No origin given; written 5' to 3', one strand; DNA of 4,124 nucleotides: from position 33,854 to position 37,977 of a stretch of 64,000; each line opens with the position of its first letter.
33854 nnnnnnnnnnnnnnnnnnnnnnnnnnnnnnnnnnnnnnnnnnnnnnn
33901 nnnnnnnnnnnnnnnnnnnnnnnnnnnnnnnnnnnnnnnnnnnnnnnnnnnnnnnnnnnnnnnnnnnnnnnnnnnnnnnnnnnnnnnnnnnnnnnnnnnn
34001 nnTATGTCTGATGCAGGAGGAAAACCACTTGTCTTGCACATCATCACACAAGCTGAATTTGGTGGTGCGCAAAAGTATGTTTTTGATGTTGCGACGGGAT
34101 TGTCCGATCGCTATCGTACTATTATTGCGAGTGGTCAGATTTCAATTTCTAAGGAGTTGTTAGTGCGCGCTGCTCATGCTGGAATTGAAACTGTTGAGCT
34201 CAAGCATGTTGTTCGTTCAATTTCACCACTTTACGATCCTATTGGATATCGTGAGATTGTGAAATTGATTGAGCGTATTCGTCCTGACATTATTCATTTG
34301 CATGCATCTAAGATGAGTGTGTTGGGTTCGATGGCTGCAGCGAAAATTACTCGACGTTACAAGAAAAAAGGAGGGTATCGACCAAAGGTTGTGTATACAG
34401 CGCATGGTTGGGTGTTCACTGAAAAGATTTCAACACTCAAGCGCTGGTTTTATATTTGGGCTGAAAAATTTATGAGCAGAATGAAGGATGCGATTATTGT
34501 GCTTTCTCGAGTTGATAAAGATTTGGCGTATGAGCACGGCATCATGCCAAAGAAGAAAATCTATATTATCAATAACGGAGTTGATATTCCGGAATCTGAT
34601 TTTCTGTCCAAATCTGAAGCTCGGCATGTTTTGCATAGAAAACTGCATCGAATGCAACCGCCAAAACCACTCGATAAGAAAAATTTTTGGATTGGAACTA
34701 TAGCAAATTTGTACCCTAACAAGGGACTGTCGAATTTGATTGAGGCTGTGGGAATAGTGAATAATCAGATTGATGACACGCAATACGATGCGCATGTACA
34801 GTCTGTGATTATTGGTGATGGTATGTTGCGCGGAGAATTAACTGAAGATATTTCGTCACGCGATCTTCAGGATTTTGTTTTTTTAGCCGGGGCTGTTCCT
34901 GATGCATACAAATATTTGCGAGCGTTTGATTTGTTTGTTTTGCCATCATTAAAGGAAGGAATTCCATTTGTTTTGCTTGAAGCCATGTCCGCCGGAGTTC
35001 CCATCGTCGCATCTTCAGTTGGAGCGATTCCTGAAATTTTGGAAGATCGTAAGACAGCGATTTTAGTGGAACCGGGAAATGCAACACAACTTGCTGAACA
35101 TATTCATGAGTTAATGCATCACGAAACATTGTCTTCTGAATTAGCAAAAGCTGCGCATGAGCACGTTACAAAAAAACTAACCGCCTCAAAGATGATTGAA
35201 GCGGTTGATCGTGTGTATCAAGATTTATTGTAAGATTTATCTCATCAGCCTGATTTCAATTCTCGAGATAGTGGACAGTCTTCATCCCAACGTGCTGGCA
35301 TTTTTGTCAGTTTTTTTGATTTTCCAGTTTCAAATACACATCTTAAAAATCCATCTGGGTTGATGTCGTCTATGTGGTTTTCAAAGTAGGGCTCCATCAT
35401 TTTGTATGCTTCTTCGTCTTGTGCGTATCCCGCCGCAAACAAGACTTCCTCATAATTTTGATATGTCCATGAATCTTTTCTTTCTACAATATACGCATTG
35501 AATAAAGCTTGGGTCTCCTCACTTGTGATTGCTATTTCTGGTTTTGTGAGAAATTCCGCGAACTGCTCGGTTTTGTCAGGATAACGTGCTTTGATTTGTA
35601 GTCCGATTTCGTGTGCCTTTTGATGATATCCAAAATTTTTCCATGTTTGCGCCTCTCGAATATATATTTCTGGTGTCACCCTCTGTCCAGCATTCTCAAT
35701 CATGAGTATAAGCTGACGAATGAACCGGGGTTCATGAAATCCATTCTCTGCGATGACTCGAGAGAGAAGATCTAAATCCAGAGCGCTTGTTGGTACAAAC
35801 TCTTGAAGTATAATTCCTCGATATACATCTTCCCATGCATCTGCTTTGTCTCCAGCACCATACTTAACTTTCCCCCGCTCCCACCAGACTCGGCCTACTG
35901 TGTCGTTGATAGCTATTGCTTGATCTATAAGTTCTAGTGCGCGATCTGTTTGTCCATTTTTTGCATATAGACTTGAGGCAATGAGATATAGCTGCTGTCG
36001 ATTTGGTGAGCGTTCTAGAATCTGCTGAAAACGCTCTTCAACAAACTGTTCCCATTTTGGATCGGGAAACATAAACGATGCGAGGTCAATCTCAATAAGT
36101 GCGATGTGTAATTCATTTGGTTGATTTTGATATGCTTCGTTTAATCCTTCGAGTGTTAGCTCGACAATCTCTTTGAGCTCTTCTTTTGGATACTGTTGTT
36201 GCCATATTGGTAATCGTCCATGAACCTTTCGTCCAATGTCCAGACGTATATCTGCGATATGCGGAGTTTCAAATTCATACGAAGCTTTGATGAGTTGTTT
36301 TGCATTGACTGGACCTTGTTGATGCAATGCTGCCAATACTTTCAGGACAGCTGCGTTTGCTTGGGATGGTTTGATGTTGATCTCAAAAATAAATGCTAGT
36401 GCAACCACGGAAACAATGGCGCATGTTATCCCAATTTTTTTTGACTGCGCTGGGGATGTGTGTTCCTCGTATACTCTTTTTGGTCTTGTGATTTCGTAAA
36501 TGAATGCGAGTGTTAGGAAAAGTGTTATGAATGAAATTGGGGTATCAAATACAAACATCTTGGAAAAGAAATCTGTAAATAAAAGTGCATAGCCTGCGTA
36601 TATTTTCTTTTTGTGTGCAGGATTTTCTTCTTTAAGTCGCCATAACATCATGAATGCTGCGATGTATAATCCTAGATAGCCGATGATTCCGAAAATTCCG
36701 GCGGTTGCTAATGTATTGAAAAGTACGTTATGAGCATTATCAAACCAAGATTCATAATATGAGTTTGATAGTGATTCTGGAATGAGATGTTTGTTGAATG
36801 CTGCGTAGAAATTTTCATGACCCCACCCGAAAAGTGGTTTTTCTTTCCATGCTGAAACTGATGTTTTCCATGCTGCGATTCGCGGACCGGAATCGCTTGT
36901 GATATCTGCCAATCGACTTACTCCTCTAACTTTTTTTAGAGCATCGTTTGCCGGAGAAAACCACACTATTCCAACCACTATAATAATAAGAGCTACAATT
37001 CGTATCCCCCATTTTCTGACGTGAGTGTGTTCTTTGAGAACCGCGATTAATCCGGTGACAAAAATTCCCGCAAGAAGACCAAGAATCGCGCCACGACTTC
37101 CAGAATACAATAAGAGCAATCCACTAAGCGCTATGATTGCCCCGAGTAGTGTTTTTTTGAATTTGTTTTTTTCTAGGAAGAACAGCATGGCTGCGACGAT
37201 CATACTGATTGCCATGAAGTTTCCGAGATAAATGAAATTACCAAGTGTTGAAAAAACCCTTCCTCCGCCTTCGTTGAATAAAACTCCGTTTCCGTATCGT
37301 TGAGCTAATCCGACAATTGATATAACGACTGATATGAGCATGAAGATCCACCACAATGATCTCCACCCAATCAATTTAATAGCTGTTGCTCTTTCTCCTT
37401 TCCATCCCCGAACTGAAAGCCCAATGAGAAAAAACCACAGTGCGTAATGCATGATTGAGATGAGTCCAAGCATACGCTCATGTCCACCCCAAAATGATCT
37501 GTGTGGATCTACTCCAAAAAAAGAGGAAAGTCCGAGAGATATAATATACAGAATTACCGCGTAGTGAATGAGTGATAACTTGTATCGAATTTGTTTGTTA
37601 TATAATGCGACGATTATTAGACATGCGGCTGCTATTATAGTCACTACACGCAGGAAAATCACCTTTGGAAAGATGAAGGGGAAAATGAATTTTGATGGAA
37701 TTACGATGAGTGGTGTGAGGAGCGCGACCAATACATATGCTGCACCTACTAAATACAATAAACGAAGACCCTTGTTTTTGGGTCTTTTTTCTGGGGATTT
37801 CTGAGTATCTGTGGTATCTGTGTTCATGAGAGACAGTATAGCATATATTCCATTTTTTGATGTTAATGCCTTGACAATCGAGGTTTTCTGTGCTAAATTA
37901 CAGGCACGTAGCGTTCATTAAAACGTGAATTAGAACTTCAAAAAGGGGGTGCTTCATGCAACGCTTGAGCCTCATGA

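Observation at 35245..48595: Four PglL/WaaL-like Wzy_C-TPR paralogues surrounding a Cys-rich repeat lipoprotein, next to a giant surface-protein gene: a candidate protein O-glycosylation or surface-layer assembly system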

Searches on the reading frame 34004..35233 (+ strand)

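Call 6: search_protein_families(library=pfam, proteins=[window:34004-35233:+], max_evalue=0.001)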
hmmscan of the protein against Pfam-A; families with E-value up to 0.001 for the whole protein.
window:34004-35233:+ (409 aa): 7 families
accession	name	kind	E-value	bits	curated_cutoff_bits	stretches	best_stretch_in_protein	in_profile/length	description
PF13692.12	Glyco_trans_1_4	-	1.5e-33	116.5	27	1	229-372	3-141/142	Glycosyl transferases group 1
PF00534.26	Glycos_transf_1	-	3.5e-33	115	26.4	1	221-386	9-171/172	Glycosyl transferases group 1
PF13439.12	Glyco_transf_4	-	2.3e-20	73.8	28.5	1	19-195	1-168/170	Glycosyltransferase Family 4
PF13579.12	Glyco_trans_4_4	-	3.1e-16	60.6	29.7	1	20-192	1-158/158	Glycosyl transferase 4-like domain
PF13524.12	Glyco_trans_1_2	-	7.9e-08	32.8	25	1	317-399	60-140/144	Glycosyl transferase-like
PF13477.12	Glyco_trans_4_2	-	1.7e-07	31.9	23.4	1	56-166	40-137/139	Glycosyl transferase 4-like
PF20706.3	GT4-conflict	-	5e-06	26.2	26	1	304-396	278-380/385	Family 4 Glycosyltransferase in conflict systems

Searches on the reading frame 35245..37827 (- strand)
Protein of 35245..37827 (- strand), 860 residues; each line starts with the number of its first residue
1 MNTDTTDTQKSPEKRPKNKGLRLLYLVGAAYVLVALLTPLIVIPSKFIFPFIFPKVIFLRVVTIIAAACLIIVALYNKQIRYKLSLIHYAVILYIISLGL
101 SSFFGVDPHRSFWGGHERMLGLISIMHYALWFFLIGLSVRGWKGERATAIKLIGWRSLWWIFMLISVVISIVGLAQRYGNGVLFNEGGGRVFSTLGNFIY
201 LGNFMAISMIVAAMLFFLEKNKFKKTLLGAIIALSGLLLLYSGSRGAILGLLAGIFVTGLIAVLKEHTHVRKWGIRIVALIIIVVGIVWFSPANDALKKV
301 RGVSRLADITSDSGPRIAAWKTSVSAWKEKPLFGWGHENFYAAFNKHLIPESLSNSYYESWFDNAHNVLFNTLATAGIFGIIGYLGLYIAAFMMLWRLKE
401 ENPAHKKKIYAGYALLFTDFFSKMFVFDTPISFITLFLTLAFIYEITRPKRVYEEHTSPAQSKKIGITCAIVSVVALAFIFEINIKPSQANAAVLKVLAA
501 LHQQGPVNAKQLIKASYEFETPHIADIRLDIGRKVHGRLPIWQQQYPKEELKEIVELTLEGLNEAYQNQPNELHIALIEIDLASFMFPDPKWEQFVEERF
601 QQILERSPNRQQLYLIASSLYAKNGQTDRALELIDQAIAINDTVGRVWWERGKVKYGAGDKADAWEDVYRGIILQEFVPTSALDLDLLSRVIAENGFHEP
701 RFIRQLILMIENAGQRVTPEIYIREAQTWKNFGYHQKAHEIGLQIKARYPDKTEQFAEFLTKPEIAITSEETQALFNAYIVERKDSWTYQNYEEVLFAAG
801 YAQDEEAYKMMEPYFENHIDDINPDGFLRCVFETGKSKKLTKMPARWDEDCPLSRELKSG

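Call 5: search_protein_families(library=pfam, proteins=[window:35245-37827:-], max_evalue=0.01)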
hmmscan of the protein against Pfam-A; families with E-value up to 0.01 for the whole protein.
window:35245-37827:- (860 aa): 4 families
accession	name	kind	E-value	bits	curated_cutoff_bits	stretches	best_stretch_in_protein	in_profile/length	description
PF04932.20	Wzy_C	-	1.2e-20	74.3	31.7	1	231-385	2-149/149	O-Antigen ligase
PF14559.12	TPR_19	-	0.0016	19.2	25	1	598-642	12-56/68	Tetratricopeptide repeat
PF13432.12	TPR_16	-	0.0058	17.5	32.7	0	620-672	6-57/65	Tetratricopeptide repeat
PF13428.12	TPR_14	-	0.0084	17.2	23.5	0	613-653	3-43/44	Tetratricopeptide repeat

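Call 12: search_protein_families(library=ncbifam, proteins=[window:35245-37827:-], max_evalue=0.01)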
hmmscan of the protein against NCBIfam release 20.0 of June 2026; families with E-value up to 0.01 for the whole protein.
window:35245-37827:- (860 aa): 4 families
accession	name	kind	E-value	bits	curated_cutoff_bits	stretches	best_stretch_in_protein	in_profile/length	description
TIGR03097.1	PEP_O_lig_1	hypoth_equivalog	6e-17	61.6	188.1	1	43-410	34-363/408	putative O-glycosylation ligase, exosortase A system-associated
TIGR00947.1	2A73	equivalog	1.7e-07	30.7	366.4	1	63-397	44-367/425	IctB family putative bicarbonate transporter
TIGR04370.1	glyco_rpt_poly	subfamily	0.00089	18.4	40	1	83-290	5-230/396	oligosaccharide repeat unit polymerase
NF047558.1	TPR_END_plus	domain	0.0055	16.6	32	0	619-643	7-31/56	TPR end-of-group domain-containing protein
